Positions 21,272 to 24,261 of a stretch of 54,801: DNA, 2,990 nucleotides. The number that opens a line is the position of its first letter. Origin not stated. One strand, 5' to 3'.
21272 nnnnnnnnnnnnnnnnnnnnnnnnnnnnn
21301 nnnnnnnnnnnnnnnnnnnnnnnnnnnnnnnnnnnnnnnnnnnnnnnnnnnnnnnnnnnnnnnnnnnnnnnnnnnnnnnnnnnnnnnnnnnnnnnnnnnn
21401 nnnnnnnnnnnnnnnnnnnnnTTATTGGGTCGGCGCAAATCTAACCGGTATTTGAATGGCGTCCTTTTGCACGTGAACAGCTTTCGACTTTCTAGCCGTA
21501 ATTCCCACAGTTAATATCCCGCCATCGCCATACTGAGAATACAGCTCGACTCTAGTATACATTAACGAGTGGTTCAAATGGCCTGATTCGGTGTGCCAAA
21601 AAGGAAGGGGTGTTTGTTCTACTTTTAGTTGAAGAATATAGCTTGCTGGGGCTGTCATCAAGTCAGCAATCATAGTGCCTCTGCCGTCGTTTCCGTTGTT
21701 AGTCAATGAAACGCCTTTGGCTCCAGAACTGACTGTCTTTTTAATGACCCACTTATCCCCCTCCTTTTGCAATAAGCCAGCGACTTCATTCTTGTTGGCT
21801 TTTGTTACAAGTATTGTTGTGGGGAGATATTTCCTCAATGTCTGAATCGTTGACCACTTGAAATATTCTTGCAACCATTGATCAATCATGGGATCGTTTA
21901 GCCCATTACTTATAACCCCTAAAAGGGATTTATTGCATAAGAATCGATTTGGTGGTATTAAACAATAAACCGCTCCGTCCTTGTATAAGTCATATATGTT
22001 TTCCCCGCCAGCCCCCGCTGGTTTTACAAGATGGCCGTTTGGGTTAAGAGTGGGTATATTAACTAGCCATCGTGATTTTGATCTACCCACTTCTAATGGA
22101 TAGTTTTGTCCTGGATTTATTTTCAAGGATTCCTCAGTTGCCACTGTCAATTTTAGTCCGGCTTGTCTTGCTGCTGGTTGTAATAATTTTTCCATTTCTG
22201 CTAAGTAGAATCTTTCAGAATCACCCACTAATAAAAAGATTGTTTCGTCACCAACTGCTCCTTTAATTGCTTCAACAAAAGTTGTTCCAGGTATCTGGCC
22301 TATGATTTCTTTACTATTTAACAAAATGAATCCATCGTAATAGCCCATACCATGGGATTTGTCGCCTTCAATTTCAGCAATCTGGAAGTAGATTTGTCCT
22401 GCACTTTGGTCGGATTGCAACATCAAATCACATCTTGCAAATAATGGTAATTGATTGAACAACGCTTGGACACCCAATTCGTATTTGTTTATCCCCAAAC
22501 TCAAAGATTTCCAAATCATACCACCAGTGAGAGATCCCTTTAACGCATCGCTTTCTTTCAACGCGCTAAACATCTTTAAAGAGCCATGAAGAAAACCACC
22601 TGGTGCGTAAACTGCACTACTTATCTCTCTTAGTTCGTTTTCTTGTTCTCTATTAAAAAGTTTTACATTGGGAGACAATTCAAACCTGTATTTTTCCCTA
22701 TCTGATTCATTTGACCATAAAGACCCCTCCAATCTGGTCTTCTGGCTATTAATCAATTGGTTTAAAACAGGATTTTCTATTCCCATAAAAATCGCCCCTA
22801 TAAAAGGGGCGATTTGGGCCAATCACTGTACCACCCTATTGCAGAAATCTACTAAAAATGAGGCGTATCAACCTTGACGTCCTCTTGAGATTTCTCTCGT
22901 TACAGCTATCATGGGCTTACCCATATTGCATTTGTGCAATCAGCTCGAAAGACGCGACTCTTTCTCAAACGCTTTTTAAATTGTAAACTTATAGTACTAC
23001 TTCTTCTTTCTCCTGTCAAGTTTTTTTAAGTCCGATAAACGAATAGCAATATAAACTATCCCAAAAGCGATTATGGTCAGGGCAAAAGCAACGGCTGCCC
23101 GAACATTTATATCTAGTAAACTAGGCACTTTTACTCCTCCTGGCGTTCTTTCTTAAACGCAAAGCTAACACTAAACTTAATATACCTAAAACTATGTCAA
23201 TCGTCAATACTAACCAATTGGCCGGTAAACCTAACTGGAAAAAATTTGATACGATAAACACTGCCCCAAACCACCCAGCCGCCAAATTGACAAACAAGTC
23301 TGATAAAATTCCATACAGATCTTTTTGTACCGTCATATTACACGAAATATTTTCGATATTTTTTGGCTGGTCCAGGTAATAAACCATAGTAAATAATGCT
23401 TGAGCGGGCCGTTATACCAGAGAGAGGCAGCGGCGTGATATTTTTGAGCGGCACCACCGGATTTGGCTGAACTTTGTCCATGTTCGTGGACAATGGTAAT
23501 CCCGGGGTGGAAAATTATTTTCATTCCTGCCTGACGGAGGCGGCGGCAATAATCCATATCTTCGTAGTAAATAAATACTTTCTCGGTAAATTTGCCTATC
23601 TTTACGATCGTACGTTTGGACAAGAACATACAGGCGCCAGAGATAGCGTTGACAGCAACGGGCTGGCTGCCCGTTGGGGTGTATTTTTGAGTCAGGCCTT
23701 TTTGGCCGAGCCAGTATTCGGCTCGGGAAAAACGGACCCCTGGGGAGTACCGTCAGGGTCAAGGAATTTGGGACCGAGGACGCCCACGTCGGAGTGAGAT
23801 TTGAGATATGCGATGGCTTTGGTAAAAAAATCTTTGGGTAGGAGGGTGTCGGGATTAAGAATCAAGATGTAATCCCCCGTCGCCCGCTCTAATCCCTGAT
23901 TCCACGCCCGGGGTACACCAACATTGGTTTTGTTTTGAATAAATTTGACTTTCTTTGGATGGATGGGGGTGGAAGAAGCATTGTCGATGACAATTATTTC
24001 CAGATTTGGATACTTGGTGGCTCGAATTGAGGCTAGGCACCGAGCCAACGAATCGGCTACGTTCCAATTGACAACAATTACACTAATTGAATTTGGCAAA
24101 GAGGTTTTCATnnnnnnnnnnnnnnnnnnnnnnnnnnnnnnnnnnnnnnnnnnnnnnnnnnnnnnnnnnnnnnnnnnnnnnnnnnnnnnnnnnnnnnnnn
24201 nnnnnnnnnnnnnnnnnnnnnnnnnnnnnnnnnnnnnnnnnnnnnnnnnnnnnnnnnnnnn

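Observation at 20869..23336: AT-rich islet encoding a histidine phosphatase, a 466-aa ATP-grasp-like enzyme and two small TM peptides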

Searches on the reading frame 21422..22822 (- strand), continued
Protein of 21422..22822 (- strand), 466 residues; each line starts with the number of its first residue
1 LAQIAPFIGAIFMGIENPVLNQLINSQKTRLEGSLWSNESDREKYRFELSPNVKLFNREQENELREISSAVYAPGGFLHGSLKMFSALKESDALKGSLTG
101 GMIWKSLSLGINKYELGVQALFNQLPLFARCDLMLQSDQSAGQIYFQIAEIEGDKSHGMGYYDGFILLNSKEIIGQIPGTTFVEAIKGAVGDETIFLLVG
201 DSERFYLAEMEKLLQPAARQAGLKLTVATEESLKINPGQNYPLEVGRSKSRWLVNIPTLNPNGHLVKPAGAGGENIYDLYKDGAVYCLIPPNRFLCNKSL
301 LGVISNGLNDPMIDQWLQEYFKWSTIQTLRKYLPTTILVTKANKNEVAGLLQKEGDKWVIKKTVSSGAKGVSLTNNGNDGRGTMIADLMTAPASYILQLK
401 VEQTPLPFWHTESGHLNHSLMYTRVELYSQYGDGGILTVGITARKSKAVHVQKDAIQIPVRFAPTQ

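Call 51: search_solved_structures(query=A3, max_evalue=10, show_alignments=3)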
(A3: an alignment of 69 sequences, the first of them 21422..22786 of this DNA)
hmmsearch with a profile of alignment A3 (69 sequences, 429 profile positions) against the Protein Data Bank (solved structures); distinct sequences matched with E-value up to 10: 6.
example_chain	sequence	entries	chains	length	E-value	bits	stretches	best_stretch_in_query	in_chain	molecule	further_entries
4obb_A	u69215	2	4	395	0.021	17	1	160-220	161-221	Amino acid/amide ABC transporter substrate-binding protein, HAAT family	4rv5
4nqr_A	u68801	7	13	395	0.021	17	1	160-220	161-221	Amino acid/amide ABC transporter substrate-binding protein, HAAT family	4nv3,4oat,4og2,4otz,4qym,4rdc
3jvd_A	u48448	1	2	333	0.035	16.3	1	133-218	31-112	Transcriptional regulators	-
5dik_A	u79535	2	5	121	1.1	11.4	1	24-85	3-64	Alkyl hydroperoxide reductase AhpD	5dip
7uu3_A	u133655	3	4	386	2.6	10.2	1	156-264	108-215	DNA dC->dU-editing enzyme APOBEC-3G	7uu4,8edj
8tvc_A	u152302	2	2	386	2.6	10.2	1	156-264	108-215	DNA dC->dU-editing enzyme APOBEC-3G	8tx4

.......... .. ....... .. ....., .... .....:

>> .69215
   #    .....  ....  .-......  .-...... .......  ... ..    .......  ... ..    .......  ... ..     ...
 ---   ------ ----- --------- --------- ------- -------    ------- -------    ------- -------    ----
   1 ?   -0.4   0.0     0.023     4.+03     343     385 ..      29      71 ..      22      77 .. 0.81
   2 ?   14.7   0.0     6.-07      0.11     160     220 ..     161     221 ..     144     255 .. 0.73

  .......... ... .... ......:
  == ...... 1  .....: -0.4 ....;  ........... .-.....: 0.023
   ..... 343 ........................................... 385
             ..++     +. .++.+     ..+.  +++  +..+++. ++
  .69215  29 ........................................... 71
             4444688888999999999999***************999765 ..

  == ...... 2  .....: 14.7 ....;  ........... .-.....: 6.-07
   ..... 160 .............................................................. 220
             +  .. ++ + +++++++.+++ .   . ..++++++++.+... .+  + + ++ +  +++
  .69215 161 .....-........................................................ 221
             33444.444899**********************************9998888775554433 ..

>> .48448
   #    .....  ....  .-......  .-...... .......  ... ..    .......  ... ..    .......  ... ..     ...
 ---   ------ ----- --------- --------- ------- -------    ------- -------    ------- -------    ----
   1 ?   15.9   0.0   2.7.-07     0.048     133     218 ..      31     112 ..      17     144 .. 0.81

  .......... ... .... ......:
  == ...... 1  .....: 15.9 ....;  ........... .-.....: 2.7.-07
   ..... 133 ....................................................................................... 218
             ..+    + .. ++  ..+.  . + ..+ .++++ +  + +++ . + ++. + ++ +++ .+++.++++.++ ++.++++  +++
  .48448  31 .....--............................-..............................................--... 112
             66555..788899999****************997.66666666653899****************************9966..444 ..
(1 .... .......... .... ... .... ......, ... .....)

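Call 52: search_protein_families(library=pfam, alignment_id=A3, max_evalue=0.1)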
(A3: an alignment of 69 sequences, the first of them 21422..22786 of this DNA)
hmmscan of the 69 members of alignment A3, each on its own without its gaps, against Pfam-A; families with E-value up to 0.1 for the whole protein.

A. member 1, window:21422-22786:- (454 aa): 1 family
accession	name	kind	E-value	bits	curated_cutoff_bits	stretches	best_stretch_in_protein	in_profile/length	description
PF21070.2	IcmF_helical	-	0.027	15.1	24.1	0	317-354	40-78/106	Type VI secretion protein IcmF helical domain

B. families by the number of members that match (of 69 scanned): 12 families
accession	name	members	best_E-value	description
PF14403.11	CP_ATPgrasp_2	11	4.7e-05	Circularly permuted ATP-grasp type 2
PF04763.17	DUF562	1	0.00046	Protein of unknown function (DUF562)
PF08688.15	ASD1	1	0.011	Apx/Shroom domain ASD1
PF14243.11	R2K_3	1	0.015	ATP-grasp domain, R2K clade family 3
PF21070.2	IcmF_helical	1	0.027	Type VI secretion protein IcmF helical domain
PF25318.1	WH_GDS1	1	0.042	GDS1 winged helix domain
PF00079.25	Serpin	1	0.047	Serpin (serine protease inhibitor)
PF23050.1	KH_N4BP1_1st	1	0.06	N4BP1, first type I KH-domain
PF04679.21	DNA_ligase_A_C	1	0.073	ATP dependent DNA ligase C terminal region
PF02655.19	ATP-grasp_3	1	0.077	ATP-grasp domain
PF02387.20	IncFII_repA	1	0.086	IncFII RepA protein family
PF14395.11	COOH-NH2_lig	1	0.093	Phage phiEco32-like COOH.NH2 ligase-type 2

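Call 53: find_encoding_contigs(protein=P0004, flank=4000, max_places=2)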
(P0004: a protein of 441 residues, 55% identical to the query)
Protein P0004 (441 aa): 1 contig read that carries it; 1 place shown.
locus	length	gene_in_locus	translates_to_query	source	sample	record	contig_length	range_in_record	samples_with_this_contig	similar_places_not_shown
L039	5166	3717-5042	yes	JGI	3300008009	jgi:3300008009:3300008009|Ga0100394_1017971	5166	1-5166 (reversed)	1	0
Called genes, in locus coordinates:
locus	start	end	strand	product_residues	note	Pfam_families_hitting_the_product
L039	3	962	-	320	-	?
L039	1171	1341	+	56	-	-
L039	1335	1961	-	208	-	PF02517:Rce1-like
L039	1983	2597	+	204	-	PF00300:His_Phos_1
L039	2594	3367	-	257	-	PF08282:Hydrolase_3 (weak)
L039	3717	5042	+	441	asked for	-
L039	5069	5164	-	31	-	?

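Call 54: find_encoding_contigs(protein=P0005, flank=4000, max_places=2)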
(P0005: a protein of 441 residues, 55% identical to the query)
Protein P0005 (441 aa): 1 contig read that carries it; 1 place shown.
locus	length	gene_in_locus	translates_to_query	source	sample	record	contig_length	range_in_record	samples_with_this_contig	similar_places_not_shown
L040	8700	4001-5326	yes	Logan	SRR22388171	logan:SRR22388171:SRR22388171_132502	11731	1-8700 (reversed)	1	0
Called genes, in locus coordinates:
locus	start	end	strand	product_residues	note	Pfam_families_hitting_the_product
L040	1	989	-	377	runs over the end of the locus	-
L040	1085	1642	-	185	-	-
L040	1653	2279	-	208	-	PF02517:Rce1-like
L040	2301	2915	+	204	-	PF00300:His_Phos_1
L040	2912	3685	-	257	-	PF08282:Hydrolase_3 (faint)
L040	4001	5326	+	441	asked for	-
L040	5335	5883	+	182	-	PF00300:His_Phos_1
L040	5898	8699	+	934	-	?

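Call 55: find_encoding_contigs(protein=P0011, flank=4000, max_places=2)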
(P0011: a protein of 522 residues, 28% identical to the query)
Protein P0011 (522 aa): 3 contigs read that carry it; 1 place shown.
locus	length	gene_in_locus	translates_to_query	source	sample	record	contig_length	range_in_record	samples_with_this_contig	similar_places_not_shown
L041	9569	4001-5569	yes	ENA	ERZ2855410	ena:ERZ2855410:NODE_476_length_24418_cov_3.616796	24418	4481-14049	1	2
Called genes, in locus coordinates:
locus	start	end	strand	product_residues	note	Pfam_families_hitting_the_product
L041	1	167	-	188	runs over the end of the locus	PF08207:EFP_N, PF01132:EFP, PF09285:Elong-fact-P_C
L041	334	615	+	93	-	-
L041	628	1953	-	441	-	PF00772:DnaB, PF20720:nSTAND3 (faint), PF13481:AAA_25, PF03796:DnaB_C, PF06745:ATPase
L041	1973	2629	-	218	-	PF13483:Lactamase_B_3, PF12706:Lactamase_B_2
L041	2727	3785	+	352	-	-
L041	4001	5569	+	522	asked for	-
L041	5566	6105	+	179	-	-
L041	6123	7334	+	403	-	PF13393:tRNA-synt_His, PF00587:tRNA-synt_2b, PF03129:HGTP_anticodon, PF12745:HGTP_anticodon2 (weak)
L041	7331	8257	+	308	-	PF00892:EamA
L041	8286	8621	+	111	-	PF01197:Ribosomal_L31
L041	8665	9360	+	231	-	PF03462:PCRF, PF00472:RF-1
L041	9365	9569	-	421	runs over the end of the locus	-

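Call 63: search_protein_families(library=pfam, proteins=[L013:6750-8393:+, L017:6750-8402:+, L015:1717-4284:+, L024:677-2326:+, L016:1740-3374:-, L018:2719-4179:+, L019:2969-4111:+, L022:1491-3404:+, L023:4149-6395:-, L020:4000-5343:-], max_evalue=0.00001)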
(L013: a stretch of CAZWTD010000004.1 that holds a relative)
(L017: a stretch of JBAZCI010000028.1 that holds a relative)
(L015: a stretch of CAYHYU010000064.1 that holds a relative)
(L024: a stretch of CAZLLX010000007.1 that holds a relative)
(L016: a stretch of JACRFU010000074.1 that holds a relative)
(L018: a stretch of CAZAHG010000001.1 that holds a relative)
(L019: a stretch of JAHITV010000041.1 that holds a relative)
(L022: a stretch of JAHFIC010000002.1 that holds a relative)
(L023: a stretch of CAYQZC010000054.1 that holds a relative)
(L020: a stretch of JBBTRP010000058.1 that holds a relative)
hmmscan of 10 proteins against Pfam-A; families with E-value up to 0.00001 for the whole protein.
L013:6750-8393:+ (547 aa): 3 families
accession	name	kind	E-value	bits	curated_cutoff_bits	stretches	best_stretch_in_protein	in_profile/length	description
PF05746.21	DALR_1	-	6.3e-26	91.2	22.3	1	431-547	1-117/117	DALR anticodon binding domain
PF00750.26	tRNA-synt_1d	-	2.3e-18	66.7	23.3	1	102-393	4-297/349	tRNA synthetases class I (R), catalytic domain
PF03485.21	Arg_tRNA_synt_N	-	5.7e-14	52.9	21.5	1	6-91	5-85/85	Arginyl tRNA synthetase N terminal domain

L017:6750-8402:+ (550 aa): 3 families
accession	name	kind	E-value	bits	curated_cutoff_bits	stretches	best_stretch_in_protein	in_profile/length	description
PF05746.21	DALR_1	-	4.9e-28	98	22.3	1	436-550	1-117/117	DALR anticodon binding domain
PF00750.26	tRNA-synt_1d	-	8.2e-19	68.2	23.3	1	104-399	3-298/349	tRNA synthetases class I (R), catalytic domain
PF03485.21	Arg_tRNA_synt_N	-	5.8e-17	62.5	21.5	1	33-94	24-85/85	Arginyl tRNA synthetase N terminal domain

L015:1717-4284:+ (856 aa): 5 families
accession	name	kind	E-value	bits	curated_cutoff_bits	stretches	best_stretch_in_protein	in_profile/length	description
PF00580.27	UvrD-helicase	-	3.3e-78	263.5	23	1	8-291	1-271/271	UvrD/REP helicase N-terminal domain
PF13361.12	UvrD_C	-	4e-40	138.8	25.6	1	297-666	2-348/350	UvrD-like helicase C-terminal domain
PF13245.12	AAA_19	-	1.2e-23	84.2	25.1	1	12-276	1-134/134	AAA domain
PF13538.12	UvrD_C_2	-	5.8e-12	45.7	27.4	0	642-663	30-51/52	UvrD-like helicase C-terminal domain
PF13604.12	AAA_30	-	1.8e-08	34.8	27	0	8-70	2-64/191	AAA domain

L024:677-2326:+ (549 aa): 3 families
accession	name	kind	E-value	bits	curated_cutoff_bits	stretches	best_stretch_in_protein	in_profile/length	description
PF00682.25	HMGL-like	-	1.8e-74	250.9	29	1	31-309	2-258/260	HMGL-like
PF22615.1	IPMS_D2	-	7.7e-31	106.6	27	1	328-389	1-66/66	Alpha-isopropylmalate synthase, post-catalytic domain-like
PF08502.15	LeuA_dimer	-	2.6e-21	76.3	24.9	1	418-548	1-129/131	LeuA allosteric (dimerisation) domain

L016:1740-3374:- (544 aa): 3 families
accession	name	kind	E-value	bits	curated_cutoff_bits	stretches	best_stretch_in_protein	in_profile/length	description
PF03023.19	MurJ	-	1.4e-99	334.2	27.4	1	40-476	1-433/451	Lipid II flippase MurJ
PF13440.11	Polysacc_synt_3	-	5.5e-11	42.7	23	1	140-352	79-286/293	Polysaccharide biosynthesis protein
PF01554.23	MatE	-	2.9e-10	40.5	24.9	1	261-413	14-161/161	MatE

L018:2719-4179:+ (486 aa): 5 families
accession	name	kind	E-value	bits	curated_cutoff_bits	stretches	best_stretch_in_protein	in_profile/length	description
PF09334.17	tRNA-synt_1g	-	3.3e-93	313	20.1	1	5-364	1-391/391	tRNA synthetases class I (M)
PF00133.28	tRNA-synt_1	-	1.9e-28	99.8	22.7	2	227-328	299-403/414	tRNA synthetases class I (I, L, M and V)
PF01406.26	tRNA-synt_1e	-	7.6e-14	52.2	27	1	289-330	241-283/301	tRNA synthetases class I (C) catalytic domain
PF08264.19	Anticodon_1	-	3.3e-09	37.2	25.1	1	390-474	8-89/148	Anticodon-binding domain of tRNA ligase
PF01921.24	tRNA-synt_1f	-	3.7e-06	26.5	27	0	292-334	273-316/360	tRNA synthetases class I (K)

L019:2969-4111:+ (380 aa): 1 family
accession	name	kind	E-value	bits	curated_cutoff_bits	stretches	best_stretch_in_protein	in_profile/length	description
PF00391.29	PEP-utilizers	-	9.5e-18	64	23.1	1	297-369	2-72/72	PEP-utilising enzyme, mobile domain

L022:1491-3404:+ (637 aa): 4 families
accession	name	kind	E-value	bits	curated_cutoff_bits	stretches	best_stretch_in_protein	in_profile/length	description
PF22505.1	RNase_J_b_CASP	-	7.8e-45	152.2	27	1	305-428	2-125/126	Ribonuclease J, beta-CASP domain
PF17770.6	RNase_J_C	-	7e-30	104.5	23.8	1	536-637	1-102/102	Ribonuclease J C-terminal domain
PF00753.33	Lactamase_B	-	1.5e-10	41.8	22.7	1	99-251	5-154/196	Metallo-beta-lactamase superfamily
PF12706.13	Lactamase_B_2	-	3.3e-07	30.5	27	1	142-248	26-144/200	Beta-lactamase superfamily domain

L023:4149-6395:- (748 aa): 2 families
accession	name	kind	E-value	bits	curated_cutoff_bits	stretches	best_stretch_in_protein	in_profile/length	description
PF13620.12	CarboxypepD_reg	-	8.1e-16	58.6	32.3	1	653-722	2-72/82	Carboxypeptidase regulatory-like domain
PF13715.12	CarbopepD_reg_2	-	2e-08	34.6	32.2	1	653-720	1-65/88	CarboxypepD_reg-like domain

L020:4000-5343:- (447 aa): 0 families

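Call 93: find_related_loci(query=A2, collection=metagenome_contigs, flank=3500)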
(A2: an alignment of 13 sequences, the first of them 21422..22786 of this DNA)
Query A2 (454 aa) in metagenome_contigs; peptide patterns used: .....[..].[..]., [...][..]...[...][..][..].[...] (x = any residue, [..] = any of these).
497 stretches matched a pattern; 9 encode a relative of the query (tblastn E <= 1e-3); 9 distinct loci.
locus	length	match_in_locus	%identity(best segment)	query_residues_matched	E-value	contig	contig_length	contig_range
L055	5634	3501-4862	100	1-454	0e+0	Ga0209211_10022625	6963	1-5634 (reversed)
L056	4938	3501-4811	55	10-450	3e-155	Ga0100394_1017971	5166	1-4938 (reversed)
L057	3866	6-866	55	160-450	4e-101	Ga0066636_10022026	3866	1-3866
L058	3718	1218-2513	35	19-447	4e-76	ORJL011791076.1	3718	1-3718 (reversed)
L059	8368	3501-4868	33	10-450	5e-64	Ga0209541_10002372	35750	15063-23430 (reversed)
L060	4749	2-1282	32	32-450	2e-60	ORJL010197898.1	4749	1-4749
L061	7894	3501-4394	28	91-446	1e-18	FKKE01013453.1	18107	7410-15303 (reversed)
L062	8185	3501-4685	23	31-448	8e-16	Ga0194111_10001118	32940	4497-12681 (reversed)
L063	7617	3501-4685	23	31-448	8e-16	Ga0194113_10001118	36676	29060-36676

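Call 106: search_protein_families(library=pfam, proteins=[L041:5566-6105:+], max_evalue=0.001)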
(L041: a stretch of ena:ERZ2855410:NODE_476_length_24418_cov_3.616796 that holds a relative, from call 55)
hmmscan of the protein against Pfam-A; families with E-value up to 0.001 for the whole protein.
L041:5566-6105:+ (179 aa): 1 family
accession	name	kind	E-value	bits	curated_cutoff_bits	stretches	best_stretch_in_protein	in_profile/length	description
PF00300.27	His_Phos_1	-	3.8e-05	23.9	21.7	1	7-73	1-70/194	Histidine phosphatase superfamily (branch 1)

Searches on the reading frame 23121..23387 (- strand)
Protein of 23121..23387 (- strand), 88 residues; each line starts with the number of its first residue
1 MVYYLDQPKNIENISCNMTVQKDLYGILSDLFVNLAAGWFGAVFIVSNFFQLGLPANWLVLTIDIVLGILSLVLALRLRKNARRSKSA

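Call 3: search_protein_families(library=pfam, proteins=[window:23121-23387:-], max_evalue=1)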
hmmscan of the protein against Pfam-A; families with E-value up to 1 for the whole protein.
window:23121-23387:- (88 aa): 3 families
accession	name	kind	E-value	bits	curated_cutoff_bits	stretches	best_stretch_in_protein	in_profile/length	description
PF11377.13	DUF3180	-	0.026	15.2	28.4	1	36-85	6-55/135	Protein of unknown function (DUF3180)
PF07332.16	Phage_holin_3_6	-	0.06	13.8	28.4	1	35-86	44-98/116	Putative Actinobacterial Holin-X, holin superfamily III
PF19885.4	DUF6358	-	0.096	13.4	28.4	1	56-84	29-57/61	Family of unknown function (DUF6358)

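Call 4: search_protein_families(library=ncbifam, proteins=[window:23121-23387:-], max_evalue=1)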
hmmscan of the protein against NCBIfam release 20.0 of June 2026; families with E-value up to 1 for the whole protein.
window:23121-23387:- (88 aa): 0 families

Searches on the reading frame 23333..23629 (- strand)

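Call 3: search_protein_families(library=pfam, proteins=[window:23333-23629:-], max_evalue=1)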
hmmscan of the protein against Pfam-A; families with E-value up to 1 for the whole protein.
window:23333-23629:- (98 aa): 4 families
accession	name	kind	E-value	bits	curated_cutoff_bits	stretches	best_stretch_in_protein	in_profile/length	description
PF13641.12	Glyco_tranf_2_3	-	6e-05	23.6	27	1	5-56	168-219/230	Glycosyltransferase like family 2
PF13632.12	Glyco_trans_2_3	-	0.0017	18.7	27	1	2-54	78-128/198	Glycosyl transferase family group 2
PF25713.1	N4_GP8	-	0.11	13.5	25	1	5-39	27-61/62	Bacteriophage N4 DNA replication inhibitor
PF02709.20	Glyco_transf_7C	-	0.15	12.2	23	1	3-43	26-67/78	N-terminal domain of galactosyltransferase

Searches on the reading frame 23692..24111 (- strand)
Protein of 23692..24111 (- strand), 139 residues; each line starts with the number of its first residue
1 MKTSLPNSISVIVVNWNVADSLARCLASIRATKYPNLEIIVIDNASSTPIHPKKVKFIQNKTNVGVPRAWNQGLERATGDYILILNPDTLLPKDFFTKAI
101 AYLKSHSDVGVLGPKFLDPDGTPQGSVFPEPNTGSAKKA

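Call 3: search_protein_families(library=pfam, proteins=[window:23692-24111:-], max_evalue=1)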
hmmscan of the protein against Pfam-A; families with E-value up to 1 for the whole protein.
window:23692-24111:- (139 aa): 6 families
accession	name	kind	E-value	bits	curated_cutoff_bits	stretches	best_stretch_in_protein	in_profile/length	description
PF00535.33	Glycos_transf_2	-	1.7e-23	83.9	23.3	1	10-116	1-116/168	Glycosyl transferase family 2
PF13641.12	Glyco_tranf_2_3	-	7.5e-12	46.2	27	1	6-113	1-120/230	Glycosyltransferase like family 2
PF10111.15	Glyco_tranf_2_2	-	0.00018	21.6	27.3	1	31-101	22-104/276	Glycosyltransferase like family 2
PF13712.12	Glyco_tranf_2_5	-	0.012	15.7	27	1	64-113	39-89/210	Glycosyltransferase like family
PF08820.15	DUF1803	-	0.074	13.5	32.2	1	84-109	2-27/91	Domain of unknown function (DUF1803)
PF13632.12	Glyco_trans_2_3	-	0.14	12.4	27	1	81-115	1-34/198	Glycosyl transferase family group 2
